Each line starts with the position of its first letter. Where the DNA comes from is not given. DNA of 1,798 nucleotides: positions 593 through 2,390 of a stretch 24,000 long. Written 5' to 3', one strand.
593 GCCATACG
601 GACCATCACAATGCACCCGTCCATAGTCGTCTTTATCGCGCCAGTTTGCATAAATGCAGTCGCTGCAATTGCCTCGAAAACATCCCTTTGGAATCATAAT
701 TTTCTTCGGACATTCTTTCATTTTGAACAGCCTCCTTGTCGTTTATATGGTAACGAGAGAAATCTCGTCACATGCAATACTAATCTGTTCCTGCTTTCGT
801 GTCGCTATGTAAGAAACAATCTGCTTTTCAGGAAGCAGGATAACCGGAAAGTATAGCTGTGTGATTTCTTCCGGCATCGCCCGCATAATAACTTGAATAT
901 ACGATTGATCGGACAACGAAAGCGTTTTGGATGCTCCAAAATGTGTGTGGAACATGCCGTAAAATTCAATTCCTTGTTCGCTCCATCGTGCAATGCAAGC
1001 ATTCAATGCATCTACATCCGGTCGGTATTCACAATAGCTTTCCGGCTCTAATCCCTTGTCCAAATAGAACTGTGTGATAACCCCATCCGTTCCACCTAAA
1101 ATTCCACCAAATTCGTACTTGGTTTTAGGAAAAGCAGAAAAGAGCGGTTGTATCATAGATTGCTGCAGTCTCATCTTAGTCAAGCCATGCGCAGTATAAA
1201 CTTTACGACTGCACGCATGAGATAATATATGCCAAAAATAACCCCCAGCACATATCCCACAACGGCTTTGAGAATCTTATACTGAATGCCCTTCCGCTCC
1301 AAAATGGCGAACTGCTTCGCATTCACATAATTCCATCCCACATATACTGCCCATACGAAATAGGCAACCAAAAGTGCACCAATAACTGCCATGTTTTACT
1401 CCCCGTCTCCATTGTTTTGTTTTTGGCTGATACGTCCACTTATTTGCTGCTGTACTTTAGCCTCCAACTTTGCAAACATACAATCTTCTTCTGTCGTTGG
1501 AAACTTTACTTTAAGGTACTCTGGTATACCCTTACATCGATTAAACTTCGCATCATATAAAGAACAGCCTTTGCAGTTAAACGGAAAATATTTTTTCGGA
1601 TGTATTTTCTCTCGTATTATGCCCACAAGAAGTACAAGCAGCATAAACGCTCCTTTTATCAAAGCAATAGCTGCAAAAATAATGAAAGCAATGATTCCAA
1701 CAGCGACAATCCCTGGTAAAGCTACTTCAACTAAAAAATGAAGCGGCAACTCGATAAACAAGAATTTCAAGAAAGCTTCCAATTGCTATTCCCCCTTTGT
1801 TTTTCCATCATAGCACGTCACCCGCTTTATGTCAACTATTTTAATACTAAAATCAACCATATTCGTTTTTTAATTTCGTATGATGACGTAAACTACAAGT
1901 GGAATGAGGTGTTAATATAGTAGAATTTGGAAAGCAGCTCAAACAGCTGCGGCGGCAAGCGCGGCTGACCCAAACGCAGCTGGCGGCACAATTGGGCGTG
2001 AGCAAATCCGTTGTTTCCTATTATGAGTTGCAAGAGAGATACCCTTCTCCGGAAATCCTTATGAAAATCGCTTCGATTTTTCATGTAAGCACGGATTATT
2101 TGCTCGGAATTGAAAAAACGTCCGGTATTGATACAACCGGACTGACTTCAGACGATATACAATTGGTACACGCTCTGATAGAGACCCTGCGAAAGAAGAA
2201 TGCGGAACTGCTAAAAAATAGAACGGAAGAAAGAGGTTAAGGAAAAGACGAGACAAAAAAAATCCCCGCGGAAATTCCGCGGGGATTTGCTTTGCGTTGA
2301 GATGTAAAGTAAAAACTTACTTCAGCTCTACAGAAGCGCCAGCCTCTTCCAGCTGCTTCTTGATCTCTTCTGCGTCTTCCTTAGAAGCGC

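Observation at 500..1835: Orphan JAMM/MPN protease operon with two small membrane proteins and a Cys-rich miniprotein, lacking any ubiquitin-like/E1/E2 partner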

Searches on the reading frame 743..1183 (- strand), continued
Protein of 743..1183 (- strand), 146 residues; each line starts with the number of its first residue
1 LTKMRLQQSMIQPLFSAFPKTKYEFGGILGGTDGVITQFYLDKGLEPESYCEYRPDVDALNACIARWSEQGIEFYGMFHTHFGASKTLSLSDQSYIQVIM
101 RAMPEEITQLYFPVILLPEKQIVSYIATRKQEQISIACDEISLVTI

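Call 72: search_protein_families(library=pfam, alignment_id=A7, max_evalue=0.00001)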
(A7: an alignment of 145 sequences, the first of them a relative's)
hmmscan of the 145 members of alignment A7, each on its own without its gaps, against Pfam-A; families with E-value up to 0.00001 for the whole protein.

A. member 1, L001:2321-3409:+ (363 aa): 2 families
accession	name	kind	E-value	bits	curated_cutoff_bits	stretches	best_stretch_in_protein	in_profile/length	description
PF20143.4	NAD_kinase_C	-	2e-26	92.6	23.7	1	219-346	1-125/126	ATP-NAD kinase C-terminal domain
PF01513.26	NAD_kinase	-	9e-10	39.4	25.5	1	132-186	66-121/130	ATP-NAD kinase N-terminal domain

B. families by the number of members that match (of 145 scanned): 154 families (the first 25 are shown)
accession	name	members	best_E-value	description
PF08238.18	Sel1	9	1.4e-96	Sel1 repeat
PF00005.33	ABC_tran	3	7e-31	ABC transporter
PF04055.27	Radical_SAM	3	6e-18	Radical SAM superfamily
PF05154.21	TM2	3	2.2e-14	TM2 domain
PF01116.26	F_bP_aldolase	2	7e-102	Fructose-bisphosphate aldolase class-II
PF00082.27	Peptidase_S8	2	5.1e-51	Subtilase family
PF13173.12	AAA_14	2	4e-33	AAA domain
PF16199.10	Radical_SAM_C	2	1.7e-30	Radical_SAM C-terminal domain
PF00004.35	AAA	2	5.1e-23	ATPase family associated with various cellular activities (AAA)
PF00664.28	ABC_membrane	2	6e-22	ABC transporter transmembrane region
PF13676.11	TIR_2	2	9.1e-18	TIR domain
PF00753.33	Lactamase_B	2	1.7e-14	Metallo-beta-lactamase superfamily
PF07728.20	AAA_5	2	6.9e-12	AAA domain (dynein-related subfamily)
PF02811.25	PHP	2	1.1e-11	PHP domain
PF02463.25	SMC_N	2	7.6e-09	RecF/RecN/SMC N terminal domain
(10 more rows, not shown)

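Call 73: search_protein_families(library=padloc, alignment_id=A7, max_evalue=0.00001)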
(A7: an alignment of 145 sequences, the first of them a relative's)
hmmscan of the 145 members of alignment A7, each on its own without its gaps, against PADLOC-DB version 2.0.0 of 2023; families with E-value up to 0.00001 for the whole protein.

A. member 1, L001:2321-3409:+ (363 aa): 0 families

B. families by the number of members that match (of 145 scanned): 86 families (the first 25 are shown)
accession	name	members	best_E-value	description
PDLC04135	mad3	3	2.2e-29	mads_3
PDLC04140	mad8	3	6.9e-09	mads_8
PDLC04787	PDC-S01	2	4.6e-159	-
PDLC04789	PDC-S01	2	2.7e-33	-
PDLC03014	subtilase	2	4.6e-27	-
PDLC03746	RT_UG10_large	2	3.3e-17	DRT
PDLC04689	PDC-M51A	2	4.6e-15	-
PDLC04786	PDC-S01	2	2.8e-13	-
PDLC03838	DolB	2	9.6e-10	-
PDLC02198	IetS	2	1.4e-09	-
PDLC03747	RT_UG10_small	2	6.6e-09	DRT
PDLC04232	IetA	2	3.1e-06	-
PDLC01465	PrimPol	1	2.1e-63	"CAS-I,CAS-II,CAS-III,CAS-IV,CAS-V,CAS-VI; associated"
PDLC01101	PrimPol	1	9.9e-22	adaptation polymerase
PDLC03754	RT_UG17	1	3.9e-21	DRT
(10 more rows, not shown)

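Call 88: search_dna_similar(query=window:746-1183:-, collection=phages, mode=protein, max_rows=15, max_evalue=0.001)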
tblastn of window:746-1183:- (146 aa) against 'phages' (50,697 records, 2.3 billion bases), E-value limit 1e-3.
Records with a match: 1; places in all: 1; records where one place covers at least 80% of the query: 1.
Best place of each record, by identity: <60% 1.
By first word of the organism name: Bacteriophage 1.
By host as written in the record: - 1.
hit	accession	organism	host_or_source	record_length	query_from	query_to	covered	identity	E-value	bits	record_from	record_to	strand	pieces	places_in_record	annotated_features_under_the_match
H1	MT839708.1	Bacteriophage sp.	human fecal samples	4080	2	141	96%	44.7%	4e-34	130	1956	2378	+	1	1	record has no annotation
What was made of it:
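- On RadC / phage tail protein K JAB proteins: There is one dubious hit in phage genomes (call 88).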

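Call 89: search_dna_similar(query=window:746-1183:-, collection=plasmids, mode=protein, max_rows=15, max_evalue=0.001)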
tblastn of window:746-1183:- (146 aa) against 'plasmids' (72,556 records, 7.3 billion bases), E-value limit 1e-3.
No match.

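Call 93: find_encoding_contigs(protein=P0001, flank=3000, max_places=4)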
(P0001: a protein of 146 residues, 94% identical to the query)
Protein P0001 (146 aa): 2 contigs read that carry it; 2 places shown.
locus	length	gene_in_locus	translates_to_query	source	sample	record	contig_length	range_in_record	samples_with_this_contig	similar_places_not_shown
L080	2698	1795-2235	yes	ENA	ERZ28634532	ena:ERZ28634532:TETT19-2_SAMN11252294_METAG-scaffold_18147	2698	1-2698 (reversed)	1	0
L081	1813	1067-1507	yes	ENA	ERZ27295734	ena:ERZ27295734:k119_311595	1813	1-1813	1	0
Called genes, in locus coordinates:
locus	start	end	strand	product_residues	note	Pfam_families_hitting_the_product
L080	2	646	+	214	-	?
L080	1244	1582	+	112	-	-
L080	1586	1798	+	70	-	-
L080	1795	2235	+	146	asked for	-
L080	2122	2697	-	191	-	?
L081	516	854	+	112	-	-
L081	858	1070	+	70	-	-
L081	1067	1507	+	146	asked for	-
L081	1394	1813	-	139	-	?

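Call 99: find_related_loci(query=A9, collection=metagenome_contigs, flank=5000)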
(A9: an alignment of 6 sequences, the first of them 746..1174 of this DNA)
Query A9 (143 aa) in metagenome_contigs; peptide patterns used: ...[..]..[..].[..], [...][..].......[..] (x = any residue, [..] = any of these).
565 stretches matched a pattern; 284 encode a relative of the query (tblastn E <= 1e-3); the best 80 are kept; 80 distinct loci.
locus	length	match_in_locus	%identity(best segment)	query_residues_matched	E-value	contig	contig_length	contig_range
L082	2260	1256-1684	94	1-143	1e-93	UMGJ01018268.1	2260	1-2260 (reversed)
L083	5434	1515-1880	52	21-141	7e-40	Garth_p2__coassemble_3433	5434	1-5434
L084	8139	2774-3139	52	21-141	7e-40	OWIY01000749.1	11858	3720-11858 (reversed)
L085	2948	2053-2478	41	1-142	3e-38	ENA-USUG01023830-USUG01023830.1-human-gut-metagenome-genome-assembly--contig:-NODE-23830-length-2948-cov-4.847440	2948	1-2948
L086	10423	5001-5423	44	1-141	4e-37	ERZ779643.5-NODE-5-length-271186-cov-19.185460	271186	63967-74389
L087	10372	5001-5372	49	15-138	2e-37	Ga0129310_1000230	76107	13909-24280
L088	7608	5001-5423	44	1-141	4e-37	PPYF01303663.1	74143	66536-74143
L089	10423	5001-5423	44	1-141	4e-37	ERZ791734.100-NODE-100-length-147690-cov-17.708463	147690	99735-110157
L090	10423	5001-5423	44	1-141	4e-37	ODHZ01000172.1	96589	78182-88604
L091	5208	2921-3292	49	15-138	2e-37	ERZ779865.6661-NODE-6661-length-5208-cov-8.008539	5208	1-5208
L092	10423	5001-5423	45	1-141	3e-37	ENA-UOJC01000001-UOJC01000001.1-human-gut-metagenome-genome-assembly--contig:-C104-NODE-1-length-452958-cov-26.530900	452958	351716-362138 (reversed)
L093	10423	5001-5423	44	1-141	4e-37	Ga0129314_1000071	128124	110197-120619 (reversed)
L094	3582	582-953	49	15-138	2e-37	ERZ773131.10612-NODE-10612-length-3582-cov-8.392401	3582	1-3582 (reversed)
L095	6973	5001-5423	44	1-141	4e-37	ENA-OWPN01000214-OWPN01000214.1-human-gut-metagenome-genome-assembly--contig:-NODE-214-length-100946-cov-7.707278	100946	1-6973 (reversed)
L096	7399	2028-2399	49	15-138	2e-37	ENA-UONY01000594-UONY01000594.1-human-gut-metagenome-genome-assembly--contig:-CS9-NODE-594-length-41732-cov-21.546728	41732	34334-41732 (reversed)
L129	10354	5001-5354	48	21-138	7e-36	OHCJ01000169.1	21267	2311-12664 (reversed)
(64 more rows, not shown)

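Call 103: search_protein_families(library=pfam, proteins=[L129:5881-6270:+, L129:6291-7730:+, L129:7830-8237:+, L129:8234-8794:+], max_evalue=0.01)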
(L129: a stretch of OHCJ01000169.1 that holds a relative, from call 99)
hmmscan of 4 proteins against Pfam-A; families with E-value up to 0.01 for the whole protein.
L129:5881-6270:+ (129 aa): 0 families

L129:6291-7730:+ (479 aa): 0 families

L129:7830-8237:+ (135 aa): 0 families

L129:8234-8794:+ (186 aa): 1 family
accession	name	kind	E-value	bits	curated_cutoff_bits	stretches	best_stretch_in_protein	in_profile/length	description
PF10518.14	TAT_signal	-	0.0019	18.5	22.7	1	11-31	1-21/21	TAT (twin-arginine translocation) pathway signal sequence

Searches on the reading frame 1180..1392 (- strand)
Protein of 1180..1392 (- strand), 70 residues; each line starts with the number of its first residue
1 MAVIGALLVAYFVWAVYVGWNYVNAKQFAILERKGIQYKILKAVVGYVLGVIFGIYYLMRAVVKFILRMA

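Call 3: search_protein_families(library=pfam, proteins=[window:1180-1392:-], max_evalue=1)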
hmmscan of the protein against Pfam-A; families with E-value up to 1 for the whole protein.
window:1180-1392:- (70 aa): 2 families
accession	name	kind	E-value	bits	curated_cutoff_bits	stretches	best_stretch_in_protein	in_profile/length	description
PF11660.13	DUF3262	-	0.021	15.5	27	1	2-49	29-75/76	Protein of unknown function (DUF3262)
PF15817.10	TMEM40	-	0.55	10.4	27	0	3-52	57-106/120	Transmembrane protein 40 family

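Call 4: search_protein_families(library=padloc, proteins=[window:1180-1392:-], max_evalue=1)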
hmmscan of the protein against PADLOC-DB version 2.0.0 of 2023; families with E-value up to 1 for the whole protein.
window:1180-1392:- (70 aa): 0 families

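Call 5: search_protein_families(library=phrogs, proteins=[window:1180-1392:-], max_evalue=1)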
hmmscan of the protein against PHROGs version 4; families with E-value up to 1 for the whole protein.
window:1180-1392:- (70 aa): 6 families
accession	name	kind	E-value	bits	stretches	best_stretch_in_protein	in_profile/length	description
phrog_24385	-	unknown function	0.094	14.2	1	1-61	35-91/109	-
phrog_27717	-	unknown function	0.14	13.4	1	15-53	30-71/121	-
phrog_17664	-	unknown function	0.21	12.9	1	11-56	3-50/65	-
phrog_29074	-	unknown function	0.27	12.4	1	32-63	70-101/135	-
phrog_38506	-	unknown function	0.38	11.3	1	6-52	11-60/226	-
phrog_38217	-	unknown function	0.45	11.5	1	29-65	10-46/165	-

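Call 6: search_protein_families(library=ncbifam, proteins=[window:1180-1392:-], max_evalue=1)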
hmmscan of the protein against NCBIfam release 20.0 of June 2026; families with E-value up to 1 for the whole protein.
window:1180-1392:- (70 aa): 0 families

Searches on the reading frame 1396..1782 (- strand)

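Call 3: search_protein_families(library=pfam, proteins=[window:1396-1782:-], max_evalue=1)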
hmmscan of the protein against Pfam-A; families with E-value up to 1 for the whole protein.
window:1396-1782:- (128 aa): 0 families

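Call 4: search_protein_families(library=padloc, proteins=[window:1396-1782:-], max_evalue=1)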
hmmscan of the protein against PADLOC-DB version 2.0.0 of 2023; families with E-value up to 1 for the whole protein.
window:1396-1782:- (128 aa): 0 families

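Call 5: search_protein_families(library=phrogs, proteins=[window:1396-1782:-], max_evalue=1)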
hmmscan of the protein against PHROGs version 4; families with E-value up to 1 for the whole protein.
window:1396-1782:- (128 aa): 1 family
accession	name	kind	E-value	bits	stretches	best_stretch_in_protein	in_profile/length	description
phrog_21854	-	unknown function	0.11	13.8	1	35-63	3-31/60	-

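Call 6: search_protein_families(library=ncbifam, proteins=[window:1396-1782:-], max_evalue=1)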
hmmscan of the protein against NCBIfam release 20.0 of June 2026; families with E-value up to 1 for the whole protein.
window:1396-1782:- (128 aa): 1 family
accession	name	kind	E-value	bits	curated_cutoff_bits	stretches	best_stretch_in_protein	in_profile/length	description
NF006906.0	PRK09400.1-1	equivalog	0.1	12.1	95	1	19-42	37-60/62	preprotein translocase subunit SecE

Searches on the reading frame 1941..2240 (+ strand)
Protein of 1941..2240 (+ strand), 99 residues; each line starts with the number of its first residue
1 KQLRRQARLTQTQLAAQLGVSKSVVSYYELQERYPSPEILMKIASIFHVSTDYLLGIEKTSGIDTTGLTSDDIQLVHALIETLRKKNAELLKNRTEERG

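Call 3: search_protein_families(library=pfam, proteins=[window:1941-2240:+], max_evalue=1)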
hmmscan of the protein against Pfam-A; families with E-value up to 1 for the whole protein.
window:1941-2240:+ (99 aa): 21 families
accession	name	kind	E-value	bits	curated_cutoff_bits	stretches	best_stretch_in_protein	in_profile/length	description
PF01381.28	HTH_3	-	4.1e-15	56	23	1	1-54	2-55/55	Helix-turn-helix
PF13560.12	HTH_31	-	7.2e-10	39.5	27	1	1-51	7-58/64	Helix-turn-helix domain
PF12844.13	HTH_19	-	3e-07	30.7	30.2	1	1-55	5-59/64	Helix-turn-helix domain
PF13412.12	HTH_24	-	5.1e-05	23.2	21.9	1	2-28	11-37/48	Winged helix-turn-helix DNA-binding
PF07022.19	Phage_CI_repr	-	0.00015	22.4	22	1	11-56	15-59/65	Bacteriophage CI repressor helix-turn-helix domain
PF13443.12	HTH_26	-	0.00028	21.5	22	1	2-55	4-58/63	Cro/C1-type HTH DNA-binding domain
PF13404.12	HTH_AsnC-type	-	0.0012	19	27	1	3-25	12-34/42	AsnC-type helix-turn-helix domain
PF12802.13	MarR_2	-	0.0043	17.6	27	1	4-27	15-39/61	MarR family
PF22495.2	HTH_92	-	0.0067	16.2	27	1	1-37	1-37/45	RsaL-like HTH domain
PF09339.16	HTH_IclR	-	0.012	15.8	22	1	4-27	13-37/52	IclR helix-turn-helix domain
PF01022.26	HTH_5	-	0.013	15.8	22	1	2-27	10-34/47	Bacterial regulatory protein, arsR family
PF08667.16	BetR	-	0.023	15.2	21.6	1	9-68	23-81/148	BetR domain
PF08279.18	HTH_11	-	0.024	14.9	25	1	3-25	9-32/55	HTH domain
PF13384.12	HTH_23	-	0.029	14.7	24.6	1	3-26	13-35/50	Homeodomain-like domain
PF04545.22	Sigma70_r4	-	0.035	14.1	24.1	1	2-26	14-38/50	Sigma-70, region 4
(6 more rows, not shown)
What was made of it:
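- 1917..2240 (+): Divergent XRE-family HTH regulator, probably starting at ATA 1917. HTH_3 at 4e-15 (call 3).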

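Call 4: search_protein_families(library=padloc, proteins=[window:1941-2240:+], max_evalue=1)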
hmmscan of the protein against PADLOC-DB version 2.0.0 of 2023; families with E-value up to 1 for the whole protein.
window:1941-2240:+ (99 aa): 20 families
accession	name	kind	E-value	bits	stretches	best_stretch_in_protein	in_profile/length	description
PDLC02926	HTH_VI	-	1.3e-11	42.6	1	1-60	7-66/92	-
PDLC04142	capH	-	4.5e-10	38.5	1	1-86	12-101/103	capH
PDLC03952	RmrA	-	1.2e-09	35.5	1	4-55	31-82/395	-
PDLC03954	RmrA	-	6.1e-09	33.3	1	1-66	16-81/380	-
PDLC03951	RmrA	-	3.4e-08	30.9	1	1-56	14-69/400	-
PDLC03947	RmrA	-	5e-08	30.2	1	4-60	20-76/383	-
PDLC03949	RmrA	-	1.1e-07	29.1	1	4-56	11-63/363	-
PDLC03945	RmrA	-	2.9e-07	28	1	1-60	8-67/394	-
PDLC03944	RmrA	-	3.7e-07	27.6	1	4-59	15-70/384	-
PDLC04775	PDC-M69A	-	4.9e-07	28.3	1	6-93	18-99/113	-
PDLC03956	RmrA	-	3.8e-06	24.2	1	5-60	17-74/399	-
PDLC03955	RmrA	-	3.9e-06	24.3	1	4-53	29-78/371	-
PDLC03948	RmrA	-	0.0001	19.3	1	7-55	20-68/397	-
PDLC04133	mad1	-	0.00028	19.1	1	8-37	5-34/60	mads_1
PDLC03946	RmrA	-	0.0014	15.4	1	4-63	11-69/357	-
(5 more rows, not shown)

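Call 5: search_protein_families(library=phrogs, proteins=[window:1941-2240:+], max_evalue=1)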
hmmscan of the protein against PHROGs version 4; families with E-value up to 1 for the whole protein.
window:1941-2240:+ (99 aa): 45 families (the best 25 are shown)
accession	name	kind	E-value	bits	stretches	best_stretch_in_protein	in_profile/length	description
phrog_8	-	transcription regulation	6.5e-20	72.9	1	1-82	82-150/346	transcriptional regulator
phrog_4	-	transcription regulation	3e-11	43.9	1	1-64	142-201/400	transcriptional repressor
phrog_5823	-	transcription regulation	8e-11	42.7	1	2-84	13-95/404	transcriptional regulator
phrog_7241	-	transcription regulation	7.7e-10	39.9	1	3-55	69-121/122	transcriptional regulator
phrog_2439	-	transcription regulation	1.3e-09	38.4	1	2-58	14-70/367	transcriptional regulator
phrog_3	-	transcription regulation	2.5e-09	38.4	1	1-70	94-161/430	transcriptional repressor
phrog_2967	-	transcription regulation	1.2e-08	35.8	1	1-62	16-77/225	transcriptional regulator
phrog_34939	-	unknown function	4.8e-07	30.7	1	3-59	17-74/280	-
phrog_1373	-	transcription regulation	8.8e-07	30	1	2-61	70-129/166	transcriptional regulator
phrog_2104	-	unknown function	1.4e-06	29.5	1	1-46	45-90/103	-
phrog_2328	-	transcription regulation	6.1e-06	27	1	3-56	23-76/128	transcriptional repressor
phrog_3037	-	transcription regulation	3.5e-05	24.7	1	13-91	33-119/189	transcriptional repressor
phrog_638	-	transcription regulation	9.2e-05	23.3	1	5-50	14-59/145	transcriptional regulator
phrog_1994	-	DNA, RNA and nucleotide metabolism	0.00018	22.5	1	1-62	5-66/170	DNA binding protein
phrog_1124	-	transcription regulation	0.00023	21.8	1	5-72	18-84/177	transcriptional regulator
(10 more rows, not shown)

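Call 6: search_protein_families(library=ncbifam, proteins=[window:1941-2240:+], max_evalue=1)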
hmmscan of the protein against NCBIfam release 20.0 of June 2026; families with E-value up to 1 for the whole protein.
window:1941-2240:+ (99 aa): 26 families (the best 25 are shown)
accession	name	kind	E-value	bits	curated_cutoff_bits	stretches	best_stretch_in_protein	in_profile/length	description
NF041951.1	phage_RstR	subfamily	7.6e-16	58.3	80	1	1-66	8-74/108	RstR family transcriptional repressor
NF052239.1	antitox_spr1629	equivalog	2.8e-07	30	335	1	1-59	8-66/377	spr1629 family repressor/antitoxin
NF007257.0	PRK09706.1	subfamily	6.5e-06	26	101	1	3-58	13-69/135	transcriptional repressor DicA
NF003162.0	PRK04140.1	equivalog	1e-05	24.8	263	1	1-59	132-190/317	transcriptional regulator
NF041575.1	antitoxPezA_Strep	equivalog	1.2e-05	25.3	290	1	1-60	7-66/158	type II toxin-antitoxin system antitoxin PezA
NF038139.1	Reg_Aceta_RamB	equivalog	1.8e-05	23.6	700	1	1-54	8-61/465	acetate metabolism transcriptional regulator RamB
TIGR03070.1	couple_hipB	subfamily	5.8e-05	23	71.65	1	1-29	8-36/58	type II toxin-antitoxin system Y4mF family antitoxin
TIGR03830.1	CxxCG_CxxCG_HTH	subfamily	0.00062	19.6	61.8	1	1-37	71-107/127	type II TA system antitoxin MqsA family protein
NF007271.0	PRK09726.1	equivalog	0.00083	19.3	79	1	1-50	18-67/88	type II toxin-antitoxin system antitoxin HipB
NF047948.1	male_kill_WMK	equivalog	0.0011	18.5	300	1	4-60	171-226/300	WO male-killing family protein Wmk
TIGR00270.2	TIGR00270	equivalog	0.0019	18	110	1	1-50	81-130/159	multiprotein bridging factor aMBF1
TIGR02607.1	antidote_HigA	equivalog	0.0038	17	47.7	1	8-59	20-71/81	HigA family addiction module antitoxin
NF007481.0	PRK10072.1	equivalog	0.013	15.9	110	1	1-40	39-78/96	HTH-type transcriptional regulator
NF006015.0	PRK08154.1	subfamily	0.013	14.7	204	1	1-89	36-116/314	anaerobic benzoate catabolism transcriptional regulator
TIGR02937.1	sigma70-ECF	superfamily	0.015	15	42.9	1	2-28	127-153/165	sigma-70 family RNA polymerase sigma factor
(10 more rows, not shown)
